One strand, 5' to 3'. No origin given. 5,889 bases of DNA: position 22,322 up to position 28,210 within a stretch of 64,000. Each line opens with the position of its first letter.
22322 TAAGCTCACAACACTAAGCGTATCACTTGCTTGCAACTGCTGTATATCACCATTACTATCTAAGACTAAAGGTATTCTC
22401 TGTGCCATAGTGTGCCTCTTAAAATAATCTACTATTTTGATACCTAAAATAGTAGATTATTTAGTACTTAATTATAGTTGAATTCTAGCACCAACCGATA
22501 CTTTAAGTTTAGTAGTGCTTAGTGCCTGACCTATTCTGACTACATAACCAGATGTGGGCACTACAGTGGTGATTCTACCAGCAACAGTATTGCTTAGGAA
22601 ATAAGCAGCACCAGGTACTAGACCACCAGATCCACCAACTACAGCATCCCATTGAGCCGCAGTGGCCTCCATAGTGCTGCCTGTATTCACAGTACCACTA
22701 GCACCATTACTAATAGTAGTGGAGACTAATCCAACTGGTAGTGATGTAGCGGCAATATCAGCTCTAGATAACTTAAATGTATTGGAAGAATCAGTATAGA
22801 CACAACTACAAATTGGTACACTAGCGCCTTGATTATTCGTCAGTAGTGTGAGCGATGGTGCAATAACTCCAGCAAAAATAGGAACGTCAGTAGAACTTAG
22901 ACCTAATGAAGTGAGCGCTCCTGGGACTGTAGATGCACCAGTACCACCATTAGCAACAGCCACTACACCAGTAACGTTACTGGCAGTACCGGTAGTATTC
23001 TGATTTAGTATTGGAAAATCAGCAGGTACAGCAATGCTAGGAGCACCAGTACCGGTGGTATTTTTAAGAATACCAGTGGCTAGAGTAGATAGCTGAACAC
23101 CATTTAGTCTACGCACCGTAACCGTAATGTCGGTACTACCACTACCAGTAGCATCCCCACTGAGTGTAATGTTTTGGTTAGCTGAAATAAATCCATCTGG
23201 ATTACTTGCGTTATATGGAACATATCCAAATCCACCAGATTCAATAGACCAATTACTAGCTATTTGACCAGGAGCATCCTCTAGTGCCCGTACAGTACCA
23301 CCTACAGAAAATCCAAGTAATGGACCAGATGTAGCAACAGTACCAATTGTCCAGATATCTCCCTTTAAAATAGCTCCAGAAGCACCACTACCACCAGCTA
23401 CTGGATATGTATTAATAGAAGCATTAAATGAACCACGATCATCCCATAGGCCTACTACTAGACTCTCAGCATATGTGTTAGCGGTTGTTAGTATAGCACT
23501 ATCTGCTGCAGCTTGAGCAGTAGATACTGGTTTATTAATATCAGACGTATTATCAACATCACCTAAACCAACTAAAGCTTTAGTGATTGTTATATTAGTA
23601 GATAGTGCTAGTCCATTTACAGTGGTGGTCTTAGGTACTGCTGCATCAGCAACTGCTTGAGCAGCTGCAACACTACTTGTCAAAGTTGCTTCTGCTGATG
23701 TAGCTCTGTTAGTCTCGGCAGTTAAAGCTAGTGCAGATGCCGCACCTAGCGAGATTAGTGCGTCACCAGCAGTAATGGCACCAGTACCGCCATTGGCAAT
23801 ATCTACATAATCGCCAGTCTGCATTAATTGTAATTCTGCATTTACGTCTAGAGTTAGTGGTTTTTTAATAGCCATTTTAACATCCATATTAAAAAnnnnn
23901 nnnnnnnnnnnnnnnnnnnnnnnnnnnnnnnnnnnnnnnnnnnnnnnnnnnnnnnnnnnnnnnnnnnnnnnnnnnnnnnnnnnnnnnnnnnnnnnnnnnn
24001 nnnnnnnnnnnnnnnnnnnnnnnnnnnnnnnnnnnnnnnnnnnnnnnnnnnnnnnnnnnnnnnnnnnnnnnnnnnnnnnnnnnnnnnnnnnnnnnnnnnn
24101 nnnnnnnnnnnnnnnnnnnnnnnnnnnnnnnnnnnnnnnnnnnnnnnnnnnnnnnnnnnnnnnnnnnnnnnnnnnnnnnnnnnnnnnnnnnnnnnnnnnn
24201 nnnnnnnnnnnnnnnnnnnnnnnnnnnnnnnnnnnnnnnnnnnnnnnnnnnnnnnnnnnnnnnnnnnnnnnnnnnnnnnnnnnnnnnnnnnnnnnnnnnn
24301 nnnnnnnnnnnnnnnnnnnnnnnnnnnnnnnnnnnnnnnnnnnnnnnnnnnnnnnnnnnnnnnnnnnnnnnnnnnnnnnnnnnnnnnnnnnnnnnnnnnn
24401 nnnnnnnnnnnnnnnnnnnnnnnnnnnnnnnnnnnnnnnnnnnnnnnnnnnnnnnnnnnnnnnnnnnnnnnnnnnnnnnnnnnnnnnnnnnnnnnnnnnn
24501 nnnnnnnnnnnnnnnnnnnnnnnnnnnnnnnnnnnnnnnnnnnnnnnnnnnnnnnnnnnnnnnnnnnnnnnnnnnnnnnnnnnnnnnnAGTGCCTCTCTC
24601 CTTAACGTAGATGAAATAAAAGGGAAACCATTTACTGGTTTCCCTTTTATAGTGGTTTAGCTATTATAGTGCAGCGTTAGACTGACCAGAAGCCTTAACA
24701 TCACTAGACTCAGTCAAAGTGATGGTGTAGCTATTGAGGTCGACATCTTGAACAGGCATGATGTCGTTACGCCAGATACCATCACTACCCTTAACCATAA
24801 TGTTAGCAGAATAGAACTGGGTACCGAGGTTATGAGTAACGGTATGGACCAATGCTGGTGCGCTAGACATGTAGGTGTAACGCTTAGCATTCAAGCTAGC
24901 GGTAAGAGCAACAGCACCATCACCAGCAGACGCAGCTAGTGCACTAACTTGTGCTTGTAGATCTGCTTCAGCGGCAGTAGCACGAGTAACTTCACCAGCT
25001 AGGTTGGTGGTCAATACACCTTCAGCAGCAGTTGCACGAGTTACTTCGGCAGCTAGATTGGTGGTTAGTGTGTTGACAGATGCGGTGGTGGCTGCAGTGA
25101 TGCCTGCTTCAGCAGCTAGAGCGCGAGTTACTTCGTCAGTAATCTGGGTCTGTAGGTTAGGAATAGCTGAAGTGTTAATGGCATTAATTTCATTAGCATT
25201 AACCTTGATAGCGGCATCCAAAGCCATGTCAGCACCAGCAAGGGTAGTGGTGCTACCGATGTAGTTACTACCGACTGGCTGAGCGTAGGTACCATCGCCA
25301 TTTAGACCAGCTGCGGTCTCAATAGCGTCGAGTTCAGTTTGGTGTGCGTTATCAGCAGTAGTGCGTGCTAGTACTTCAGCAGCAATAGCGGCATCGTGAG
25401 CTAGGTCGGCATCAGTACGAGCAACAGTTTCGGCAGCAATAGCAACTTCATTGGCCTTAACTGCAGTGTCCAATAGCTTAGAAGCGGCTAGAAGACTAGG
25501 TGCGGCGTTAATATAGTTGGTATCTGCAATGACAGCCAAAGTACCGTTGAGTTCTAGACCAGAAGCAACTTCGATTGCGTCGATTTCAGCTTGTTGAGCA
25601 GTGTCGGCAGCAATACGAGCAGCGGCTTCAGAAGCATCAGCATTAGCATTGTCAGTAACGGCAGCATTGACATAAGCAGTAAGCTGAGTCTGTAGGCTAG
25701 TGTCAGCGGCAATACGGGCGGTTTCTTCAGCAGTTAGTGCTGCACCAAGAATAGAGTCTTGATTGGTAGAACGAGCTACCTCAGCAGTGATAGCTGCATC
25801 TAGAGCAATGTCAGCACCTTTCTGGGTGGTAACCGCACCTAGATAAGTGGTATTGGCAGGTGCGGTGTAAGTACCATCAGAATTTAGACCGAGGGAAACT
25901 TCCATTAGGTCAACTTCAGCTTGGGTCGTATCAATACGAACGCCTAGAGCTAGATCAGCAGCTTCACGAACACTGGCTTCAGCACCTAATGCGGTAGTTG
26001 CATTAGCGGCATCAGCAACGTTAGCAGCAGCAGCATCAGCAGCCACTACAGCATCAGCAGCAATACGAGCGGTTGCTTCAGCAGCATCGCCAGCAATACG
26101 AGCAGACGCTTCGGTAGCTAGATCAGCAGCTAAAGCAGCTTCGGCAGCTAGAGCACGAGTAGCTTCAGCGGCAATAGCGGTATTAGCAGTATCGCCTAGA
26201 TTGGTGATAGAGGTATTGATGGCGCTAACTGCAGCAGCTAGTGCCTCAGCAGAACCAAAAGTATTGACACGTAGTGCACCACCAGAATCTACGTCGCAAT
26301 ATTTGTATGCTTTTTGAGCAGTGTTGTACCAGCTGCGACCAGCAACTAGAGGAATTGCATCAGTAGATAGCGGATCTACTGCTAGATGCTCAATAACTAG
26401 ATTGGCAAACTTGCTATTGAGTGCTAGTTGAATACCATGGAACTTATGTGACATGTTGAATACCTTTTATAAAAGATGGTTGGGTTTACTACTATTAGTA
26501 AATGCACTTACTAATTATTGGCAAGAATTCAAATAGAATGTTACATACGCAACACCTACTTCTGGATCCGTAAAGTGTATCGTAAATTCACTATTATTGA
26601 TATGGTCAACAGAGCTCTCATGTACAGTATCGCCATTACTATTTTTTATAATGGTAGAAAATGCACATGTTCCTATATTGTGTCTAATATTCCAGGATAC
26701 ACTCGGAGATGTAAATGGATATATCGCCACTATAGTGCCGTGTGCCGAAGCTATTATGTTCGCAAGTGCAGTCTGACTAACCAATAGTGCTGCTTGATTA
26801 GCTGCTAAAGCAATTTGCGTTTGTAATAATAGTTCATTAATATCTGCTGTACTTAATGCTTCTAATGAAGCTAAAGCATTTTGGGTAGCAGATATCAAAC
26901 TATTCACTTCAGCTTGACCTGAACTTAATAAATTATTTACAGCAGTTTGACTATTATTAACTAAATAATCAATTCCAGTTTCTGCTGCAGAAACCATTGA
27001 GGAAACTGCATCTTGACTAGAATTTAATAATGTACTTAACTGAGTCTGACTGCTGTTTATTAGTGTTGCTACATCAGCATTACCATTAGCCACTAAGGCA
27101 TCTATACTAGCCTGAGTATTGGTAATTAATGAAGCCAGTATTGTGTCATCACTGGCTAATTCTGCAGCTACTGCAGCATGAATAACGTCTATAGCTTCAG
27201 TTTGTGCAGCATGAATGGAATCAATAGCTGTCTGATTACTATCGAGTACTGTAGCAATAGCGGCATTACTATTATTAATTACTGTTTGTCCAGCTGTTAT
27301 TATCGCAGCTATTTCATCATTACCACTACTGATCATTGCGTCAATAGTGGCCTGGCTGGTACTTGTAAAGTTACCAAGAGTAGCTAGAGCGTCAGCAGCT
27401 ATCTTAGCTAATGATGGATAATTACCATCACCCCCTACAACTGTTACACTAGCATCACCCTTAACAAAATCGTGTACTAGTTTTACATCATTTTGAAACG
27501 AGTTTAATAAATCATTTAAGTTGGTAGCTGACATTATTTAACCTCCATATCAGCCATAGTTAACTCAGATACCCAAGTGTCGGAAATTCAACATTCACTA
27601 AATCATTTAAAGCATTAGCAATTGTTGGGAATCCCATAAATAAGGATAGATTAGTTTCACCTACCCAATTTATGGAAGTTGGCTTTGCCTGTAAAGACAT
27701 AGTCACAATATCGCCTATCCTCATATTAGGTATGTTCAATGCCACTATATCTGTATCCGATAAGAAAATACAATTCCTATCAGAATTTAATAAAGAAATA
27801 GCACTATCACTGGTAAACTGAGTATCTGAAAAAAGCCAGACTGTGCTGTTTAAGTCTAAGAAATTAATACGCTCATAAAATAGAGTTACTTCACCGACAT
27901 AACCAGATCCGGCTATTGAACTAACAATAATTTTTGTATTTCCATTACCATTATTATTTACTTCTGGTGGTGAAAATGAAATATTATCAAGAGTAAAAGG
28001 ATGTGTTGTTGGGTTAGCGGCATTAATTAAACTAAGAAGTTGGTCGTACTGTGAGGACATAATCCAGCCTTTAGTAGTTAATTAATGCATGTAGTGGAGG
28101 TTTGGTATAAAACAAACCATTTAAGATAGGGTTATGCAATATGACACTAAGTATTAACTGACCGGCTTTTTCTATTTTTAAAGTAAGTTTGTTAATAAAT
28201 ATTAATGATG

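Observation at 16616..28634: Appendage locus built from paired paralogues joined in a domain daisy-chain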

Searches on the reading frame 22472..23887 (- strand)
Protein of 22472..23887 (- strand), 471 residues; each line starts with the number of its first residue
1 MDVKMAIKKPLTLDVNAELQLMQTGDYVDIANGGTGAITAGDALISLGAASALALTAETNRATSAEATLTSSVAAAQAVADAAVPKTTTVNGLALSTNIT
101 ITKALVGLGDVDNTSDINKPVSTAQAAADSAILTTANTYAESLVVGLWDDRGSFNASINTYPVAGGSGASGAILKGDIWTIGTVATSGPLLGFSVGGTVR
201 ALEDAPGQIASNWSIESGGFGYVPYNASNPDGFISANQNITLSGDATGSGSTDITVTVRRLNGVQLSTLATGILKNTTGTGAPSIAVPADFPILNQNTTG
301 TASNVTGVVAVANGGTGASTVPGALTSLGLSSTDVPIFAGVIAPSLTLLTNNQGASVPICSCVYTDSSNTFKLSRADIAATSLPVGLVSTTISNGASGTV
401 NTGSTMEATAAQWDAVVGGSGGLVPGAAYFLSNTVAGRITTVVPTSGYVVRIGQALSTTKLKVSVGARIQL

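Call 5: search_protein_families(library=pfam, proteins=[window:22472-23887:-], max_evalue=0.1)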
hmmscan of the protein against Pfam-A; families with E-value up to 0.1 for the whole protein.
window:22472-23887:- (471 aa): 0 families

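Call 8: search_protein_families(library=phrogs, proteins=[window:22472-23887:-], max_evalue=0.01)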
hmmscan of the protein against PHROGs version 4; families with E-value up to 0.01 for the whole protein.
window:22472-23887:- (471 aa): 6 families
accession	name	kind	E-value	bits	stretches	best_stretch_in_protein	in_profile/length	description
phrog_8078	-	head and packaging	2.6e-09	36.5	1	53-129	410-487/1392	virion structural protein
phrog_7449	-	unknown function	4.3e-09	35.7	1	53-128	390-467/1714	-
phrog_7557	-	head and packaging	1.4e-07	30.6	1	87-127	630-671/1221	virion structural protein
phrog_38707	-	unknown function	2.3e-07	30.9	1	99-137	402-441/675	-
phrog_24919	-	tail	0.00077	19.5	1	67-128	82-141/402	tail fiber protein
phrog_23008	-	tail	0.00081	18.8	1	59-150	650-740/812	tail fiber protein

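Call 20: search_solved_structures(query=window:22472-23887:-, max_evalue=1)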
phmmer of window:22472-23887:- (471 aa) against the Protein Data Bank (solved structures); distinct sequences matched with E-value up to 1: 1.
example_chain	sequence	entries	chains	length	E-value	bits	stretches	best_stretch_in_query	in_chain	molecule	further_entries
1hey_A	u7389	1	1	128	0.066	15.5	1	309-390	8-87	CHEY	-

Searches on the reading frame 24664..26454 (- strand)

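Call 5: search_protein_families(library=pfam, proteins=[window:24664-26454:-], max_evalue=0.1)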
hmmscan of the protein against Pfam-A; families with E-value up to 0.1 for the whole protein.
window:24664-26454:- (596 aa): 0 families

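Call 8: search_protein_families(library=phrogs, proteins=[window:24664-26454:-], max_evalue=0.01)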
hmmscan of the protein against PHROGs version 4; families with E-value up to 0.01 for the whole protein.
window:24664-26454:- (596 aa): 1 family
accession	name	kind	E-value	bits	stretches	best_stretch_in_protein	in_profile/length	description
phrog_13589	-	unknown function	1.4e-05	24.3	1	396-505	130-242/1042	-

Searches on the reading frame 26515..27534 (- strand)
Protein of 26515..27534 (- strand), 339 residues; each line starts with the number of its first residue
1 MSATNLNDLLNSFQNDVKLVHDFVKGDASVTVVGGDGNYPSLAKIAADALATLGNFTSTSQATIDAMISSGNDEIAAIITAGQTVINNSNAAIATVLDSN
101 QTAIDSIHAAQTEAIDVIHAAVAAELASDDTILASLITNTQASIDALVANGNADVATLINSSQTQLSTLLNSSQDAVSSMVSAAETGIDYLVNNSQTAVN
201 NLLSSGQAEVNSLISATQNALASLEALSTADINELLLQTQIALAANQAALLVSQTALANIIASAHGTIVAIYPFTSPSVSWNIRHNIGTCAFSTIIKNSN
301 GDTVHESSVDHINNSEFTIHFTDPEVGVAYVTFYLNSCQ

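Call 5: search_protein_families(library=pfam, proteins=[window:26515-27534:-], max_evalue=0.1)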
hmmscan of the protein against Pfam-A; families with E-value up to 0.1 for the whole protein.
window:26515-27534:- (339 aa): 0 families

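Call 8: search_protein_families(library=phrogs, proteins=[window:26515-27534:-], max_evalue=0.01)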
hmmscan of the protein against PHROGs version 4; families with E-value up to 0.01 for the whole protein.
window:26515-27534:- (339 aa): 2 families
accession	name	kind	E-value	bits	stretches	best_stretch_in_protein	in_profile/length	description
phrog_21918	-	unknown function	4.8e-06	27.2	1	277-332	72-127/200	-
phrog_34633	-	unknown function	0.0061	17.3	0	271-329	193-249/252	-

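Call 69: search_solved_structures(query=window:26515-27534:-, max_evalue=10)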
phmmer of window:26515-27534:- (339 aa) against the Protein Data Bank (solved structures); distinct sequences matched with E-value up to 10: 1.
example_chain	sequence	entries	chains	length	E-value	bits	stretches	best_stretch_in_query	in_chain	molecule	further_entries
4v3r_A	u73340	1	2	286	3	10.4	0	97-211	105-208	YIII_M5_AII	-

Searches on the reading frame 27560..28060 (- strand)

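Call 5: search_protein_families(library=pfam, proteins=[window:27560-28060:-], max_evalue=0.1)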
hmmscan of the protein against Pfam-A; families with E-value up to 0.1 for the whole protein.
window:27560-28060:- (166 aa): 1 family
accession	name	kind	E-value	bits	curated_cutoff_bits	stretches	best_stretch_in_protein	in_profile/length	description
PF25613.1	DUF7941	-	4.8e-21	75.9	27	1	6-151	10-162/276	Family of unknown function (DUF7941)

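Call 8: search_protein_families(library=phrogs, proteins=[window:27560-28060:-], max_evalue=0.01)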
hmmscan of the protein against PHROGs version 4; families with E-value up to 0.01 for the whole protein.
window:27560-28060:- (166 aa): 5 families
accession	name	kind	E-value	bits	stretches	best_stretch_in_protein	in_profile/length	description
phrog_1037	-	head and packaging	2.4e-22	80.6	1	7-152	13-160/290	virion structural protein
phrog_2935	-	head and packaging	2e-14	54.4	1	6-146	13-156/180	virion structural protein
phrog_3589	-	head and packaging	7.4e-09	36.1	1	9-135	13-143/512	virion structural protein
phrog_30606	-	unknown function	2.3e-07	30.5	1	8-139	12-145/701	-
phrog_4862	-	unknown function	7.9e-06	27.1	1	3-74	5-82/177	-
